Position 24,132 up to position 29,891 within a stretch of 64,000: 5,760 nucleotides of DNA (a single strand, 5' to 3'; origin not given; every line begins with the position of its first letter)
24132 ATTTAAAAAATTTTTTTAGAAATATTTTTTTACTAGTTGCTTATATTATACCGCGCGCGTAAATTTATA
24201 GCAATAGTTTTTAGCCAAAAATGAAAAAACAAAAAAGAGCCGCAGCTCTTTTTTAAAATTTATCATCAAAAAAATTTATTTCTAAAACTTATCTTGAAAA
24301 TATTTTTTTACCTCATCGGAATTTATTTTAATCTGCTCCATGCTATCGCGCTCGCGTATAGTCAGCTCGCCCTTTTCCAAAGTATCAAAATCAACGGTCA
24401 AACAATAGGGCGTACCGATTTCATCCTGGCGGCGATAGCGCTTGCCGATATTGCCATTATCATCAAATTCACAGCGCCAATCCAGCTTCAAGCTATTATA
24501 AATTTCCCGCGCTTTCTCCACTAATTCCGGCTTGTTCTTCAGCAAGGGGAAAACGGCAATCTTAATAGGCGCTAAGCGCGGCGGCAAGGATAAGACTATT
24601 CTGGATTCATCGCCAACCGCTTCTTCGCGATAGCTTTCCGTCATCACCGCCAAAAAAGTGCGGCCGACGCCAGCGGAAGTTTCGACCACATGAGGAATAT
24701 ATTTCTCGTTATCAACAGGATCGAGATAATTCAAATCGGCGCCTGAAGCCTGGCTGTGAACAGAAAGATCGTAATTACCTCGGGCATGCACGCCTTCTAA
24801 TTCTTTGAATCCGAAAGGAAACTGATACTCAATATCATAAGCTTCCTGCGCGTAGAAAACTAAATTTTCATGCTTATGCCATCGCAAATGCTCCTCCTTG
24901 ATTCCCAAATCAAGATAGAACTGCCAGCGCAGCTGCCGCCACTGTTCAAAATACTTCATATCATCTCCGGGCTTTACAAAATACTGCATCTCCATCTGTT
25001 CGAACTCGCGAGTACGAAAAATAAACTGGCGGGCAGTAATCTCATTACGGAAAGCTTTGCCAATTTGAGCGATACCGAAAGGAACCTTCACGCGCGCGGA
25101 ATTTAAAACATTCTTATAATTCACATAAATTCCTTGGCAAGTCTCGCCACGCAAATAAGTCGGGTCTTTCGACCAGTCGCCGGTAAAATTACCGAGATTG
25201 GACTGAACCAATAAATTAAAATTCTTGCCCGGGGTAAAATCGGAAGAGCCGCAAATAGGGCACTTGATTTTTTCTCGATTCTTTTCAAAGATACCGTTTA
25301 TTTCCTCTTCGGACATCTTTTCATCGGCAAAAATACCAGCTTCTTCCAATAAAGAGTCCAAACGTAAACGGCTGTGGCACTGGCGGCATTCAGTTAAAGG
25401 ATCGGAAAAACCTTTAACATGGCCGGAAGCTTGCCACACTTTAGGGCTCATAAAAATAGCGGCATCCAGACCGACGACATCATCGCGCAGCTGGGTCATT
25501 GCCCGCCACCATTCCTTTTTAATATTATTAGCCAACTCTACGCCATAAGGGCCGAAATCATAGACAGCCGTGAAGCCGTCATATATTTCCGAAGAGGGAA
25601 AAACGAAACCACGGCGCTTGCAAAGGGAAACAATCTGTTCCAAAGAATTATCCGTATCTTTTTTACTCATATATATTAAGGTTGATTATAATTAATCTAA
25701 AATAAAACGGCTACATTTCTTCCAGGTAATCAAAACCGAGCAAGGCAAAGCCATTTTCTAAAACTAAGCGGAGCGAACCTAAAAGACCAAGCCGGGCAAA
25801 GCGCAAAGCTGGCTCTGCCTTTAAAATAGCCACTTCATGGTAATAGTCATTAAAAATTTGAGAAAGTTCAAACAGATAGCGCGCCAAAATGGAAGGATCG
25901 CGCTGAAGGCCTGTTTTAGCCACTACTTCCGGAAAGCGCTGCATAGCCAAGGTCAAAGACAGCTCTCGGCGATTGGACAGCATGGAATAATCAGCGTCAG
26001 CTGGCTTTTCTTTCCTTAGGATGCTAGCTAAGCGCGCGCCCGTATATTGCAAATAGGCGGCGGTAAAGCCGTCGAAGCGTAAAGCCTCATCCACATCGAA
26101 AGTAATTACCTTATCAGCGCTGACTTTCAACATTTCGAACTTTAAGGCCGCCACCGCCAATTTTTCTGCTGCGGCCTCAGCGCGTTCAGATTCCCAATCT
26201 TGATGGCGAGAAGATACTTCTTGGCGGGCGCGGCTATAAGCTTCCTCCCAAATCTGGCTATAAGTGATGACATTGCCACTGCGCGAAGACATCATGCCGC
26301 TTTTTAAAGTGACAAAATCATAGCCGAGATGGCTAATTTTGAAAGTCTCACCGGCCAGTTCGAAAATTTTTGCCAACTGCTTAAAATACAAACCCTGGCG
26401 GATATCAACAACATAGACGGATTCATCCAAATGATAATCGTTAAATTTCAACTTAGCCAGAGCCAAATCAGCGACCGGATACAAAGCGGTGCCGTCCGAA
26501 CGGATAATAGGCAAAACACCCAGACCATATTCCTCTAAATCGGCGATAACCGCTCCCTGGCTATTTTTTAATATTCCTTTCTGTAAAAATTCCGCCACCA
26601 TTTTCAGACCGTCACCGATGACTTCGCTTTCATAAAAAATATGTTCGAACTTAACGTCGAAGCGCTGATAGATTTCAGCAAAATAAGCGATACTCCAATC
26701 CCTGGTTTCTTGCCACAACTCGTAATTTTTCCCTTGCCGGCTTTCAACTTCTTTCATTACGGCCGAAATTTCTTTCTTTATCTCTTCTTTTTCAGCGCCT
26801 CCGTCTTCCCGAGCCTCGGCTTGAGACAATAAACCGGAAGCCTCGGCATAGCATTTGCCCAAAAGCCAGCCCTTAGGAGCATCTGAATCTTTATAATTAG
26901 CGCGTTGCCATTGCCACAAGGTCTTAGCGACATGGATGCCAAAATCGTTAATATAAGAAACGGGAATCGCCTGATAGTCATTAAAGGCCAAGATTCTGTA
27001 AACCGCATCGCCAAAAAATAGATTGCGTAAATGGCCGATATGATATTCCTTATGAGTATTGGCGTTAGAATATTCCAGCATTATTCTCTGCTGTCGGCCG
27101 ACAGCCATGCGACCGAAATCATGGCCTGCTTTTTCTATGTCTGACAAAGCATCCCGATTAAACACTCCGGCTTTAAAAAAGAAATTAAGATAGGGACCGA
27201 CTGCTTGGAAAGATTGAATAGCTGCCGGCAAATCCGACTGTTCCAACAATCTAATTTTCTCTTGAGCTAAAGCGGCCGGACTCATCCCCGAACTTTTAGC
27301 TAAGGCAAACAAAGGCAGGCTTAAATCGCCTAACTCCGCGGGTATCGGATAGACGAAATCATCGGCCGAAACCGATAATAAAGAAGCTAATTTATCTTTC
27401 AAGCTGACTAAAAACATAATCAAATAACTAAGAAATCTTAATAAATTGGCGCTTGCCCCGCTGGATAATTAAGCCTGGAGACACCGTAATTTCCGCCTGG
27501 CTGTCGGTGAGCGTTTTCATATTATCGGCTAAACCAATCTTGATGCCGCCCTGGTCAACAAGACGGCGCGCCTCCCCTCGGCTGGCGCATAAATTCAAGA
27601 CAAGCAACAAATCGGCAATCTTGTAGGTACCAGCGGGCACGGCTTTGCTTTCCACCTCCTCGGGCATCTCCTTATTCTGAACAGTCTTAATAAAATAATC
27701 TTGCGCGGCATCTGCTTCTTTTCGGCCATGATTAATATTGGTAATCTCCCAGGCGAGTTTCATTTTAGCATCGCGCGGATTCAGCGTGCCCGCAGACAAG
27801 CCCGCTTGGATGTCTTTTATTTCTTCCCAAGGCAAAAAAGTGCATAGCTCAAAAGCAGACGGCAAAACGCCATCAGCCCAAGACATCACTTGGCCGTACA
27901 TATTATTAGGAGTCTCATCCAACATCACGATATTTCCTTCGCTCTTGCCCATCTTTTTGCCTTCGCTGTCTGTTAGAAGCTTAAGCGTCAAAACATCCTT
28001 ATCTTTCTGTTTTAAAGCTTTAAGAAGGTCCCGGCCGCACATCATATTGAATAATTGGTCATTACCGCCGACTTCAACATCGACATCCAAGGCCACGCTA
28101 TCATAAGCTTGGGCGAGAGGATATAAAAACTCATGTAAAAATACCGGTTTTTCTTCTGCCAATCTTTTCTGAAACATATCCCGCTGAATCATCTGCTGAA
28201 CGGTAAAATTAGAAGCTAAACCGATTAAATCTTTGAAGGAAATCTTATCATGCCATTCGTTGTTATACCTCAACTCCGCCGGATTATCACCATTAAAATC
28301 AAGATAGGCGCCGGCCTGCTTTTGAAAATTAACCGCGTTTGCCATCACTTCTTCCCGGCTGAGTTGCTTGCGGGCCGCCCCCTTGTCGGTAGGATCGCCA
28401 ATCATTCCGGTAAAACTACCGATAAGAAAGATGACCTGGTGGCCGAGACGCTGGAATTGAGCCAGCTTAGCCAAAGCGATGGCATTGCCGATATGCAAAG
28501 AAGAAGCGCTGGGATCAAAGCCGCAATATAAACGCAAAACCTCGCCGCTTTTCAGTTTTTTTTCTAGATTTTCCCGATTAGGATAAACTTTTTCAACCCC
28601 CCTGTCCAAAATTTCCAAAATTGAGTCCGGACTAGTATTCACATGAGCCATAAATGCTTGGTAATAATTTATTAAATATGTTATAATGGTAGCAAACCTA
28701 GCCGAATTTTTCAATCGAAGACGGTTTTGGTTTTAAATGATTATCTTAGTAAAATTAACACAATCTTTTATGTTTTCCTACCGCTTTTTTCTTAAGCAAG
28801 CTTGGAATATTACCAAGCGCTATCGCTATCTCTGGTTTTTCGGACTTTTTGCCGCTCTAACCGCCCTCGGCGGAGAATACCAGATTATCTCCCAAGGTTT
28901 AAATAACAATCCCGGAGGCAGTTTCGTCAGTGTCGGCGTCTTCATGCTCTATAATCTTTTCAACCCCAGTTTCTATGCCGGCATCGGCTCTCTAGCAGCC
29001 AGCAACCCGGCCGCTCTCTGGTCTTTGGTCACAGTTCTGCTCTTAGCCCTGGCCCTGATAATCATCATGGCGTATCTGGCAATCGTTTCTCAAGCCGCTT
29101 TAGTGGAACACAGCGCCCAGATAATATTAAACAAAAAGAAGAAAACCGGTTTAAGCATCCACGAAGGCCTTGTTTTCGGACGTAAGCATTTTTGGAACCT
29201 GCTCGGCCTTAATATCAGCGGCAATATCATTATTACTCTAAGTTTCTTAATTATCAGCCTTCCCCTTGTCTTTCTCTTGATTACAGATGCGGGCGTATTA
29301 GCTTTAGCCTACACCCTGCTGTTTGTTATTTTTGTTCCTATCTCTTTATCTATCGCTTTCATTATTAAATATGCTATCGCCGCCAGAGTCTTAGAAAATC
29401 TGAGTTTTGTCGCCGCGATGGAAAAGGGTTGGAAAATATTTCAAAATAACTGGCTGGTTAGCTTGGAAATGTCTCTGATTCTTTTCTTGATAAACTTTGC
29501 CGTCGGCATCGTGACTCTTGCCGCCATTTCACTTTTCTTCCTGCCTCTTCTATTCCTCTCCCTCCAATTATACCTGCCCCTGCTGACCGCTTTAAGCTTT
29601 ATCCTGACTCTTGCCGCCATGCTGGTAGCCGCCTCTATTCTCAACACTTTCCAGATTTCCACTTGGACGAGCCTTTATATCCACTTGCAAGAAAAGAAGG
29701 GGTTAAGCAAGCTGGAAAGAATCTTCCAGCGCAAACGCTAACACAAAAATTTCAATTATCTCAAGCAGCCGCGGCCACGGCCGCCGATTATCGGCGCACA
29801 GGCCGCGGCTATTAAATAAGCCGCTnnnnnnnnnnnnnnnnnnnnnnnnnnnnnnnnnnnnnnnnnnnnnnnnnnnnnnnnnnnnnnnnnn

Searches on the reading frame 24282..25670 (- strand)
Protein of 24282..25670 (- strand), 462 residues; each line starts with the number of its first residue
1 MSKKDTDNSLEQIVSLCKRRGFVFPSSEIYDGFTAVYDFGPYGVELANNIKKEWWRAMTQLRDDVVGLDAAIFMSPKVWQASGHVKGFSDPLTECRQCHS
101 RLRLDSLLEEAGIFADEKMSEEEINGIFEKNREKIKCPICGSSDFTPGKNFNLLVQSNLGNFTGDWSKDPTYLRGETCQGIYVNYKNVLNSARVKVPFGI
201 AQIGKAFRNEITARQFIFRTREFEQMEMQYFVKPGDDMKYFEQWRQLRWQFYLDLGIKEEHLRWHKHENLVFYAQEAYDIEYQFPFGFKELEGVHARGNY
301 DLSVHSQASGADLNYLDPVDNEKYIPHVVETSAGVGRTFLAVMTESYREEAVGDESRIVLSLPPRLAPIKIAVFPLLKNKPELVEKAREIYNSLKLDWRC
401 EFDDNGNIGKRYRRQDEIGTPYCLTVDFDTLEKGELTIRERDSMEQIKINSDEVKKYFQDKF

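Call 8: search_protein_families(library=pfam, proteins=[window:24282-25670:-], max_evalue=0.001)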
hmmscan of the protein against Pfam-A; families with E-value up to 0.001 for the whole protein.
window:24282-25670:- (462 aa): 2 families
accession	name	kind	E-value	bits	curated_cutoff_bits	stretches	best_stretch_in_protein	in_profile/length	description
PF03129.25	HGTP_anticodon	-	3e-23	82.2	21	1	370-460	1-93/94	Anticodon binding domain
PF00587.30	tRNA-synt_2b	-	4.6e-15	56.6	29.3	1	168-343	8-176/179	tRNA synthetase class II core domain (G, H, P, S and T)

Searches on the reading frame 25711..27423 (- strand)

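Call 8: search_protein_families(library=pfam, proteins=[window:25711-27423:-], max_evalue=0.001)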
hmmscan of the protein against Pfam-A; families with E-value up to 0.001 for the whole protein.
window:25711-27423:- (570 aa): 3 families
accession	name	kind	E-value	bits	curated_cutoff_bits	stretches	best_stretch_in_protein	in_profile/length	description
PF00750.26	tRNA-synt_1d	-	9.2e-41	140.4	23.3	1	106-433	14-338/349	tRNA synthetases class I (R), catalytic domain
PF05746.21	DALR_1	-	8.6e-27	94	22.3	1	458-570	1-117/117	DALR anticodon binding domain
PF03485.21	Arg_tRNA_synt_N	-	2.5e-08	34.8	21.5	1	25-83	28-85/85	Arginyl tRNA synthetase N terminal domain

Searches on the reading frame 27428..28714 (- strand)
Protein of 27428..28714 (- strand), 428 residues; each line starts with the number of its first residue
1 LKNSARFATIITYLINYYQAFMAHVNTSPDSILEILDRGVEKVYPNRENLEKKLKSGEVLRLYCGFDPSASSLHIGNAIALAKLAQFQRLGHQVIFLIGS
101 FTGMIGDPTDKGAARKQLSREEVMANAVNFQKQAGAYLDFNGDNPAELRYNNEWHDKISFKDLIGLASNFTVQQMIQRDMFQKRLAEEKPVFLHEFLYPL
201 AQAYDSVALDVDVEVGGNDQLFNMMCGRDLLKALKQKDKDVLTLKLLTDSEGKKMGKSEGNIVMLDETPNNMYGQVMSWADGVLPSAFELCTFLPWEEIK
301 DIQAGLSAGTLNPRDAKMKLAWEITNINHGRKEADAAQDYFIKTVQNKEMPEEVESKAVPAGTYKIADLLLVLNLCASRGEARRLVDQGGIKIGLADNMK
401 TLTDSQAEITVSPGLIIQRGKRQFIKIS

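Call 8: search_protein_families(library=pfam, proteins=[window:27428-28714:-], max_evalue=0.001)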
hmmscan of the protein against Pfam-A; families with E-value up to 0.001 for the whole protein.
window:27428-28714:- (428 aa): 2 families
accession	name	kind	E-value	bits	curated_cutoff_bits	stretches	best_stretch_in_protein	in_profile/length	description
PF00579.31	tRNA-synt_1b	-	2.1e-68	231.2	21.1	1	57-345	3-291/292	tRNA synthetases class I (W and Y)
PF22421.1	SYY_C-terminal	-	5e-05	23.5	27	1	352-425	7-81/83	Tyrosine--tRNA ligase SYY-like C-terminal domain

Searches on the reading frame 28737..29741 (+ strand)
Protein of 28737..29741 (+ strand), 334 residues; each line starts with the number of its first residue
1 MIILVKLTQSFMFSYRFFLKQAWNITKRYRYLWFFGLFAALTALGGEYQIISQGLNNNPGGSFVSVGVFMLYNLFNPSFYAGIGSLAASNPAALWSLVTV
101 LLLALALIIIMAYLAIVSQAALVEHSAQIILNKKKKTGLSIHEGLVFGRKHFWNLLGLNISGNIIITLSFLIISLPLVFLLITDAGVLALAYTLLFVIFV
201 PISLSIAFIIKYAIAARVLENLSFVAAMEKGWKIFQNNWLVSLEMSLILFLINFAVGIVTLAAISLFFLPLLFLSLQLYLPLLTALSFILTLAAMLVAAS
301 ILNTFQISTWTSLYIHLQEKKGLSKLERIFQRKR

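Call 8: search_protein_families(library=pfam, proteins=[window:28737-29741:+], max_evalue=0.001)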
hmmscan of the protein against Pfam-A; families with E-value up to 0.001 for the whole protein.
window:28737-29741:+ (334 aa): 0 families

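Call 59: search_protein_families(library=pfam, proteins=[window:28737-29741:+], max_evalue=0.1)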
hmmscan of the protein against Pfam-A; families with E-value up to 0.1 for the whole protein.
window:28737-29741:+ (334 aa): 0 families

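Call 65: search_protein_families(library=ncbifam, proteins=[window:28737-29741:+], max_evalue=0.001)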
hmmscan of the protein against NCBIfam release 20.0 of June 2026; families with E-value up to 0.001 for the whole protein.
window:28737-29741:+ (334 aa): 0 families
